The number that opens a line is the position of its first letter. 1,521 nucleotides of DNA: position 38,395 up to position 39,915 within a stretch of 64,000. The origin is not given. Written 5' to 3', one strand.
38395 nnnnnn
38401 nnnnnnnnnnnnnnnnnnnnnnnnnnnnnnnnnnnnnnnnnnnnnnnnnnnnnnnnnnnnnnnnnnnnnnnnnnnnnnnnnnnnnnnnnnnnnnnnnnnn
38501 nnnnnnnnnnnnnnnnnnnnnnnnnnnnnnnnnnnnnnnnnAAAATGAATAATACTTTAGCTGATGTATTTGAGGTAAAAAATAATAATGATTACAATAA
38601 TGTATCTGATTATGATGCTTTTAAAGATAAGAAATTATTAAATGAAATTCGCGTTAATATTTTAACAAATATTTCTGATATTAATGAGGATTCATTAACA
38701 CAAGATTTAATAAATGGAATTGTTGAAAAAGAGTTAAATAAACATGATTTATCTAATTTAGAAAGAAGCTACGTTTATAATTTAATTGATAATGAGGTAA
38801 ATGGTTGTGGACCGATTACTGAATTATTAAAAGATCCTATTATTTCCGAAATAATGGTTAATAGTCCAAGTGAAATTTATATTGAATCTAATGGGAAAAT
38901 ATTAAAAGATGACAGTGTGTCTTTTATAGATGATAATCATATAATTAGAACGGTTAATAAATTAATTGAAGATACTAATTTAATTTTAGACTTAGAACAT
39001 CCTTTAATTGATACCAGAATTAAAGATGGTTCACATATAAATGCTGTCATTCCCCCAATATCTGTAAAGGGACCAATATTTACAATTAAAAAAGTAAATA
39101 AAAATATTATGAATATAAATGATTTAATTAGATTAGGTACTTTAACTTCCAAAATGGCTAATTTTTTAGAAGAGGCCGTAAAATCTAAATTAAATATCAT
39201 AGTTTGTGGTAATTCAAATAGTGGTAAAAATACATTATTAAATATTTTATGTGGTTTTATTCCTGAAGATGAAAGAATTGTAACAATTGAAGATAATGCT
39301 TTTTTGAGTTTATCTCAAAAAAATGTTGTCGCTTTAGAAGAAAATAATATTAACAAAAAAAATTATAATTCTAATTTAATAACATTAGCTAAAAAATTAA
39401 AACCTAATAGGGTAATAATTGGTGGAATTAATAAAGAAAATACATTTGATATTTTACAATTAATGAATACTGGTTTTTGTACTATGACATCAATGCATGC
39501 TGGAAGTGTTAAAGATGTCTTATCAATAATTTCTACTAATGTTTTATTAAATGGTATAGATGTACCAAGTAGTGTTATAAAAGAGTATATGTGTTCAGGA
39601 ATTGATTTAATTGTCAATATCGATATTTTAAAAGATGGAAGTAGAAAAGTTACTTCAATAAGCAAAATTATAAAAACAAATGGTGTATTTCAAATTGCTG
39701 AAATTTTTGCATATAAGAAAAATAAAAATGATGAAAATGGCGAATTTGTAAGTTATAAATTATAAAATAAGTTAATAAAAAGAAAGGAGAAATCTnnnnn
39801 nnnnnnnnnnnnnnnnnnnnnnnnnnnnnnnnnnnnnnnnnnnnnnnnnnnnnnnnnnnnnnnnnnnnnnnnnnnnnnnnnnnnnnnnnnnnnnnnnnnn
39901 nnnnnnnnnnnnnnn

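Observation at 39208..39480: The TadA/CpaF homologue has lost most of its catalytic signature residues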

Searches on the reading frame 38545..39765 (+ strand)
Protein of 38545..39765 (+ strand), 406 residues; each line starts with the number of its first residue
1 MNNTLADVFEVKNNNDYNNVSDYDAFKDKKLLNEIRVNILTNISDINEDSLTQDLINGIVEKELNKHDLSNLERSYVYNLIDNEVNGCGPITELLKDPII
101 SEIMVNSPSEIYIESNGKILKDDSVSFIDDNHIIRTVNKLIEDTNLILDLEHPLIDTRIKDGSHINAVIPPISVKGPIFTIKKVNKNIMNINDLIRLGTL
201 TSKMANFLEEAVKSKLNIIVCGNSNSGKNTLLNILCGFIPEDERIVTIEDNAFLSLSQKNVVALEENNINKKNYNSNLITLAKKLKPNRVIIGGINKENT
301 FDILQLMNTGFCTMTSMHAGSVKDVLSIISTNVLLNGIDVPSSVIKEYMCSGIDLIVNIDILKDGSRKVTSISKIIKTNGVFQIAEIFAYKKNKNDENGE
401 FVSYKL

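Call 3: search_protein_families(library=pfam, proteins=[window:38545-39765:+], max_evalue=0.01)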
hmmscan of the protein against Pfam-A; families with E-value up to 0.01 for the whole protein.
window:38545-39765:+ (406 aa): 3 families
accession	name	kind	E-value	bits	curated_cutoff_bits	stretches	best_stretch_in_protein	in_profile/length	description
PF00437.27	T2SSE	-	2e-33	116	24.9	1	87-327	4-253/370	Type II/IV secretion system protein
PF08469.15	NPHI_C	-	0.0027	18.2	22.3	1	178-267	54-143/148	Nucleoside triphosphatase I C-terminal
PF00005.33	ABC_tran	-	0.007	17.4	25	0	217-267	13-67/137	ABC transporter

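Call 4: search_solved_structures(query=window:38545-39765:+, max_evalue=0.001, show_alignments=3)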
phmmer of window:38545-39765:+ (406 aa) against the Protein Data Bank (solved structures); distinct sequences matched with E-value up to 0.001: 10.
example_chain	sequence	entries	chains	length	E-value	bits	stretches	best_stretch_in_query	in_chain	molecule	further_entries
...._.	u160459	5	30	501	1.4e-57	198.9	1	14-402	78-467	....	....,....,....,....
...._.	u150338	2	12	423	2.2e-57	198.1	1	52-402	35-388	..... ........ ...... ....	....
8rjf_A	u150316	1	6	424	2.2e-57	198.1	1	52-402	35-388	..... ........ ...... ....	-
4ihq_A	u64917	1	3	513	7.3e-30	107.6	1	32-347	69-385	FlaI ATPase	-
4ii7_A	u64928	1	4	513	1.4e-29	106.6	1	32-347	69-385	FlaI ATPase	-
2oap_1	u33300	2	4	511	4.6e-25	91.8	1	53-329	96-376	Type II secretion system protein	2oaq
2gza_A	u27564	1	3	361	5.2e-17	65.3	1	90-366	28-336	Type IV secretion system protein VirB11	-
6bge_A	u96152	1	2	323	9.8e-15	57.8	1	147-359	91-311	VirB11-like protein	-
1g6o_A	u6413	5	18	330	1e-14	57.7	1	147-359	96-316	CAG-ALPHA | virB11 homolog | Cag-alfa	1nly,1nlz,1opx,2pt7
10my_A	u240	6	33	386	0.00038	23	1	211-327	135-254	PilT/PilU family type 4a pilus ATPase | Twitching motility protein PilT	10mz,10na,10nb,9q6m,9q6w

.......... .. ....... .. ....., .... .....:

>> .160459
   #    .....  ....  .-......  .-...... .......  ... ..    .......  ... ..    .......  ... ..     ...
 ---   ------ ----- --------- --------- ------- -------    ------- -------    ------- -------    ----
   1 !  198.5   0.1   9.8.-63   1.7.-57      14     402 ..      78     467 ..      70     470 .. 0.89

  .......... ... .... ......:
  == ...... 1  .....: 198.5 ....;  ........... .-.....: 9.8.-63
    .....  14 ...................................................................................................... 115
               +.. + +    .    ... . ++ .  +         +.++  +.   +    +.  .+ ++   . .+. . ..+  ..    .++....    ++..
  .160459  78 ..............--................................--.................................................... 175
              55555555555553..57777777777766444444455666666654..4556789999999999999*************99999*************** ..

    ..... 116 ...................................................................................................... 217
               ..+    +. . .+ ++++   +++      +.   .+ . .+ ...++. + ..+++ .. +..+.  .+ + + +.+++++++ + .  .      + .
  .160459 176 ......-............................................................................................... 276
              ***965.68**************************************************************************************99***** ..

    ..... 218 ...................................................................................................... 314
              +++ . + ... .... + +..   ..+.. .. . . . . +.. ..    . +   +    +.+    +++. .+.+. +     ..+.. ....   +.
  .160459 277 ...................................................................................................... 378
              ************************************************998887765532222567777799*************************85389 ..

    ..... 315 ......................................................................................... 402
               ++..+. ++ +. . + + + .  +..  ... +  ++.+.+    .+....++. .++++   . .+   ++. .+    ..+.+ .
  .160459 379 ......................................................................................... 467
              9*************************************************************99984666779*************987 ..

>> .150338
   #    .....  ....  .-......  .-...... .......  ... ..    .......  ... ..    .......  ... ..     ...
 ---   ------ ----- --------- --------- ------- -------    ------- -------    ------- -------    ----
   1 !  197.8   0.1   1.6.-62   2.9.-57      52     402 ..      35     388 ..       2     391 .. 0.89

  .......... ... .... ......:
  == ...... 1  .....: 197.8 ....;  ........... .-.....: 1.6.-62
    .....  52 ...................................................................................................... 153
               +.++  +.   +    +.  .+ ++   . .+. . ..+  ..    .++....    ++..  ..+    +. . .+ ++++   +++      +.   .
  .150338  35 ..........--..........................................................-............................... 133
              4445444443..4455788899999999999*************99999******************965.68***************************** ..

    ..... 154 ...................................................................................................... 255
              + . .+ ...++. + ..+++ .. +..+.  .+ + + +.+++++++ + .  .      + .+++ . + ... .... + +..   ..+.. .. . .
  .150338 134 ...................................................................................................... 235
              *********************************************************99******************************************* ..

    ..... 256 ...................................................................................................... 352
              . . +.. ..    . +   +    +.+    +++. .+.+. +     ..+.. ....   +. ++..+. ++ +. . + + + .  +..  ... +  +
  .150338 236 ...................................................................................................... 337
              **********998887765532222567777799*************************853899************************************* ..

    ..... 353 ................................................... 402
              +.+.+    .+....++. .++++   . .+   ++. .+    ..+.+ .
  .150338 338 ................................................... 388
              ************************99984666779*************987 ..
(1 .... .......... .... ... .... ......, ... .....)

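Call 5: find_homologous_proteins(query=window:38545-39765:+, max_evalue=1e-10)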
Query window:38545-39765:+ (406 aa): 5836 proteins with E <= 1e-10 among 8000 candidates; the best 120 are listed.
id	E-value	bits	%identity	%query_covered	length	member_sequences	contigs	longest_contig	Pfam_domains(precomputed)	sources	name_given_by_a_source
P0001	8.5e-252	853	100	100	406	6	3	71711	PF00437.27,PF27713.1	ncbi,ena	-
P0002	7.9e-178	609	71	100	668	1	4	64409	PF10609.16,PF01656.30,PF00437.27,PF13614.13,PF27713.1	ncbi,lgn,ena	-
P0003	8.5e-118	412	50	99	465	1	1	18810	PF00437.27,PF27713.1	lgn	-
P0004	5.9e-117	409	49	98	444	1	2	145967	PF00437.27,PF27713.1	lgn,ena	-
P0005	6.1e-117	409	50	98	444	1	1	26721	PF00437.27,PF27713.1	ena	-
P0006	7.0e-117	409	49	98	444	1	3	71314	PF00437.27,PF27713.1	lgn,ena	-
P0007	7.9e-117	409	49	98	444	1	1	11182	PF00437.27,PF27713.1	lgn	-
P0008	8.7e-117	409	49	98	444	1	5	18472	PF00437.27,PF27713.1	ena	-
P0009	8.7e-117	409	49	98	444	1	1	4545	PF00437.27,PF27713.1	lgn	-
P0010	8.7e-117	409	49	98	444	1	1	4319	PF00437.27,PF27713.1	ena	-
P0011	8.8e-117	409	49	98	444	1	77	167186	PF00437.27,PF27713.1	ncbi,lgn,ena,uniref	uniref:CpaF family protein n=1 Tax=Candidatus Ventrenecus sp. TaxID=3085654 RepID=UPI003FEE0784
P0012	8.9e-117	409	50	98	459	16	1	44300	PF00437.27,PF27713.1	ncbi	-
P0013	1.2e-116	408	49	98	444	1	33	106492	PF00437.27,PF27713.1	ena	-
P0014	5.7e-116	406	48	99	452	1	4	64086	PF00437.27,PF27713.1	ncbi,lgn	-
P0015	7.3e-116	406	49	98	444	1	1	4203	PF00437.27,PF27713.1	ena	-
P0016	1.2e-115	405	48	99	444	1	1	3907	PF00437.27,PF27713.1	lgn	-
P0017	1.3e-115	405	50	98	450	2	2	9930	PF00437.27,PF27713.1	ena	-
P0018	2.2e-115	404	48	99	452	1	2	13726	PF00437.27,PF27713.1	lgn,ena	-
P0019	2.3e-115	404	48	99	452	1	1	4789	PF00437.27,PF27713.1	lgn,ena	-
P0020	2.8e-115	404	48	99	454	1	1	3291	PF00437.27,PF27713.1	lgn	-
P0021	2.8e-115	404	49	96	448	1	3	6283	PF00437.27,PF27713.1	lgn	-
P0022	2.9e-115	404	48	99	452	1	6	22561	PF00437.27,PF27713.1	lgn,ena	-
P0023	3.3e-115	403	48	100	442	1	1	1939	PF00437.27,PF00005.34,PF27713.1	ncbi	-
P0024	5.6e-115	403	48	98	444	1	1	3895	PF00437.27,PF27713.1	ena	-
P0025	5.8e-115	403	49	98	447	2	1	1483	PF00437.27,PF27713.1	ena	-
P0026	7.0e-115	402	48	99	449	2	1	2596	PF00437.27,PF27713.1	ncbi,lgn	-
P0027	8.9e-115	402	48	100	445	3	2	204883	PF00437.27,PF27713.1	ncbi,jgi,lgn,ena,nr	ncbi:MAG: CpaF family protein [Firmicutes bacterium]|nr:CpaF family protein [Bacillota bacterium]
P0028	9.0e-115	402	48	100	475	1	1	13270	PF00437.27,PF27713.1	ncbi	-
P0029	9.2e-115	402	48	99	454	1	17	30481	PF00437.27,PF27713.1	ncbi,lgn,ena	-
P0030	9.9e-115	402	49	98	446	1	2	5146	PF00437.27,PF00005.34,PF27713.1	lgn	-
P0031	1.0e-114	402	48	99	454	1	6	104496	PF00437.27,PF27713.1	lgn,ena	-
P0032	1.0e-114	402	48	99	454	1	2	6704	PF00437.27,PF27713.1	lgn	-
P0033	1.0e-114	402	48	99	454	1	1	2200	PF00437.27,PF27713.1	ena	-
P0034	1.0e-114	402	48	99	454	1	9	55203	PF00437.27,PF27713.1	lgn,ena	-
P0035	1.0e-114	402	48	99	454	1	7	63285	PF00437.27,PF27713.1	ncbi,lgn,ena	-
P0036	1.2e-114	401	47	98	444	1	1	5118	PF00437.27,PF27713.1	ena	-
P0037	1.3e-114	401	48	98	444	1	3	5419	PF00437.27,PF27713.1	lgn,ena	-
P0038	1.3e-114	401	48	99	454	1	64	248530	PF00437.27,PF27713.1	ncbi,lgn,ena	-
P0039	1.3e-114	401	47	98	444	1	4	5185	PF00437.27,PF27713.1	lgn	-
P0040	1.4e-114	401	48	99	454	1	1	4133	PF00437.27,PF27713.1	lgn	-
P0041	1.4e-114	401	47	99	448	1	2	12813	PF00437.27,PF27713.1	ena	-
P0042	1.5e-114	401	48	99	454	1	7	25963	PF00437.27,PF27713.1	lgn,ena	-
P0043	1.7e-114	401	48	99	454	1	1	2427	PF00437.27,PF27713.1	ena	-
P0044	2.0e-114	401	48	99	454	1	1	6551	PF00437.27,PF27713.1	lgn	-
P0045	2.3e-114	401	47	98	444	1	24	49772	PF00437.27,PF27713.1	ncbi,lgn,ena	-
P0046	2.3e-114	401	48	99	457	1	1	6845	PF00437.27,PF27713.1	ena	-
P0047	2.7e-114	400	48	100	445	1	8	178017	PF00437.27,PF00005.34,PF27713.1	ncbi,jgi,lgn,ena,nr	ncbi:MAG: CpaF family protein [Bacilli bacterium]|jgi:pilus assembly protein CpaF|nr:CpaF family pro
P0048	2.8e-114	400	48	99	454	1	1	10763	PF00437.27,PF27713.1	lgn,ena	-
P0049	3.4e-114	400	48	99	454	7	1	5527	PF00437.27,PF27713.1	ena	-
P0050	3.6e-114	400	47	98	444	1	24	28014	PF00437.27,PF27713.1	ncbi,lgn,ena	-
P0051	3.6e-114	400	47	100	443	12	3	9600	PF00437.27,PF27713.1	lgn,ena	-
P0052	4.2e-114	400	47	99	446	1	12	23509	PF00437.27,PF27713.1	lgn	-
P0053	4.4e-114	400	48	99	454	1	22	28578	PF00437.27,PF27713.1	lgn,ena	-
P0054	4.8e-114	400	48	100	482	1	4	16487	PF00437.27,PF27713.1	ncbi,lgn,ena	-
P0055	6.8e-114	399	49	99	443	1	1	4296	PF00437.27,PF27713.1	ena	-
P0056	6.9e-114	399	48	100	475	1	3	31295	PF00437.27,PF27713.1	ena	-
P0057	6.9e-114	399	48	100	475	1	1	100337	PF00437.27,PF27713.1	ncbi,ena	-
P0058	7.0e-114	399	48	100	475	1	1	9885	PF00437.27,PF27713.1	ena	-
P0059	7.7e-114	399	48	99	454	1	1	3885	PF00437.27,PF27713.1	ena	-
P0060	8.8e-114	399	48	99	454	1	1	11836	PF00437.27,PF27713.1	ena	-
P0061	9.5e-114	399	49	95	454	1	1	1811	PF00437.27,PF27713.1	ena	-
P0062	9.9e-114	398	48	100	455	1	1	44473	PF00437.27,PF27713.1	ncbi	-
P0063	1.2e-113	398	48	99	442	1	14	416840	PF00437.27,PF27713.1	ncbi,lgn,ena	-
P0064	1.2e-113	398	48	99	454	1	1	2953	PF00437.27,PF27713.1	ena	-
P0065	1.3e-113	398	47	99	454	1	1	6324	PF00437.27,PF27713.1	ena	-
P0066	1.3e-113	398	48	100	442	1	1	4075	PF00437.27,PF00005.34,PF27713.1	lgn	-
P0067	1.5e-113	398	49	99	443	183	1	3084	PF00437.27,PF27713.1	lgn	-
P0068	1.6e-113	398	47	99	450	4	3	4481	PF00437.27,PF00005.34,PF27713.1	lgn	-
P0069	2.3e-113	397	49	98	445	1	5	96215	PF00437.27,PF27713.1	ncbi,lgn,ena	-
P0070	2.7e-113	397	48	99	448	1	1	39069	PF00437.27,PF27713.1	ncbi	-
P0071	2.9e-113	397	48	100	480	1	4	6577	PF00437.27,PF27713.1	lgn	-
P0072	3.2e-113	397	47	99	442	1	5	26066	PF00437.27,PF27713.1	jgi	-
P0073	3.4e-113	397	48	99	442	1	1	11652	PF00437.27,PF27713.1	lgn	-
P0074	4.1e-113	396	48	100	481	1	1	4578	PF00437.27,PF27713.1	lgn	-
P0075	4.2e-113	396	48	99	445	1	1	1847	PF00437.27,PF27713.1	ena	-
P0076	4.7e-113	396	48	99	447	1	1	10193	PF00437.27,PF27713.1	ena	-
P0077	5.3e-113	396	48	100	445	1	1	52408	PF00437.27,PF27713.1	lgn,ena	-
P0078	5.5e-113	396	50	94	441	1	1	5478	PF00437.27,PF27713.1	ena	-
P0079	5.6e-113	396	50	95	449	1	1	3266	PF00437.27,PF27713.1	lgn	-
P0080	6.4e-113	396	47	99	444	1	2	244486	PF00437.27,PF27713.1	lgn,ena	-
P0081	6.7e-113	396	47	99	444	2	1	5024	PF00437.27,PF27713.1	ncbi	-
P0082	7.5e-113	396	47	99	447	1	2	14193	PF00437.27,PF27713.1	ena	-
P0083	7.6e-113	396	48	100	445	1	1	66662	PF00437.27,PF27713.1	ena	-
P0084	8.3e-113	395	47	99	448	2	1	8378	PF00437.27,PF27713.1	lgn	-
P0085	8.5e-113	395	47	99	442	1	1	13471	PF00437.27,PF27713.1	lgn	-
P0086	9.1e-113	395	48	99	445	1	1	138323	PF00437.27,PF27713.1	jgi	-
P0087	1.1e-112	395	49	100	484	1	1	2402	PF00437.27,PF27713.1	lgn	-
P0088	1.2e-112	395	49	100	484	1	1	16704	PF00437.27,PF27713.1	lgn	-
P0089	1.2e-112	395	47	99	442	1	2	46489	PF00437.27,PF27713.1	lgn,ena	-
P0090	1.2e-112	395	48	99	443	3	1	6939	PF00437.27,PF00005.34,PF27713.1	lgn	-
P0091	1.2e-112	395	46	99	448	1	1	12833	PF00437.27,PF27713.1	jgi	jgi:pilus assembly protein CpaF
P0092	1.2e-112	395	48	99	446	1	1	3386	PF00437.27,PF27713.1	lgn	-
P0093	1.2e-112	395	46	99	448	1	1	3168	PF00437.27,PF27713.1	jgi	jgi:pilus assembly protein CpaF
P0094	1.3e-112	395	48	100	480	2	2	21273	PF00437.27,PF27713.1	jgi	-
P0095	1.5e-112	395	48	98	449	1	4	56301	PF00437.27,PF27713.1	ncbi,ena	-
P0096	1.7e-112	394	48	100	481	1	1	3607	PF00437.27,PF27713.1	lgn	-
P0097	1.9e-112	394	48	100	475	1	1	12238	PF00437.27,PF27713.1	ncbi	-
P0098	2.1e-112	394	48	99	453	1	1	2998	PF00437.27,PF27713.1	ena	-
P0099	2.3e-112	394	49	99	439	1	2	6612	PF00437.27,PF27713.1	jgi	-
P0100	2.3e-112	394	48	100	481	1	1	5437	PF00437.27,PF27713.1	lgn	-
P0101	2.4e-112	394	48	99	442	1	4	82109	PF00437.27,PF27713.1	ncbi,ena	-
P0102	2.5e-112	394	47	99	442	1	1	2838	PF00437.27,PF27713.1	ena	-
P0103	2.5e-112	394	47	100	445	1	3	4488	PF00437.27,PF27713.1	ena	-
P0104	2.5e-112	394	48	99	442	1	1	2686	PF00437.27,PF27713.1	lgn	-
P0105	2.8e-112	394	47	100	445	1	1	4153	PF00437.27,PF27713.1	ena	-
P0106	2.9e-112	394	48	99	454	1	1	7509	PF00437.27,PF27713.1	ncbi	-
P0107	3.2e-112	394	46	99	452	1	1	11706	PF00437.27,PF00005.34,PF27713.1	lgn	-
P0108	3.4e-112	393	49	95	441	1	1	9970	PF00437.27,PF00005.34,PF27713.1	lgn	-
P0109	3.4e-112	393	47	99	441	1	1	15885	PF00437.27,PF00005.34,PF27713.1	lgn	-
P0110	3.5e-112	393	48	99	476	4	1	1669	PF00437.27,PF27713.1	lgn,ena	-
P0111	4.0e-112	393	47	98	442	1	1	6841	PF00437.27,PF27713.1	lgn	-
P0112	4.1e-112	393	47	99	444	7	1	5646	PF00437.27,PF00005.34,PF27713.1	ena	-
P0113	4.1e-112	393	48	99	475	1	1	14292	PF00437.27,PF27713.1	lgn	-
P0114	4.6e-112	393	48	99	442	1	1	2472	PF00437.27,PF27713.1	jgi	-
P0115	4.6e-112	393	48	99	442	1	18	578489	PF00437.27,PF27713.1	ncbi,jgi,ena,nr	ncbi:MAG: CpaF family protein [Firmicutes bacterium]|nr:CpaF family protein [Bacillota bacterium]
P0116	5.0e-112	393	47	99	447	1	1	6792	PF00437.27,PF00005.34,PF27713.1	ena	-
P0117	5.1e-112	393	49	98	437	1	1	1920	PF00437.27,PF27713.1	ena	-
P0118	5.5e-112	393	47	99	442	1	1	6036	PF00437.27,PF27713.1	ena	-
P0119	5.8e-112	393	49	98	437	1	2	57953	PF00437.27,PF27713.1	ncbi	-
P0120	5.9e-112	393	47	99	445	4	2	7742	PF00437.27,PF27713.1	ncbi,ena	-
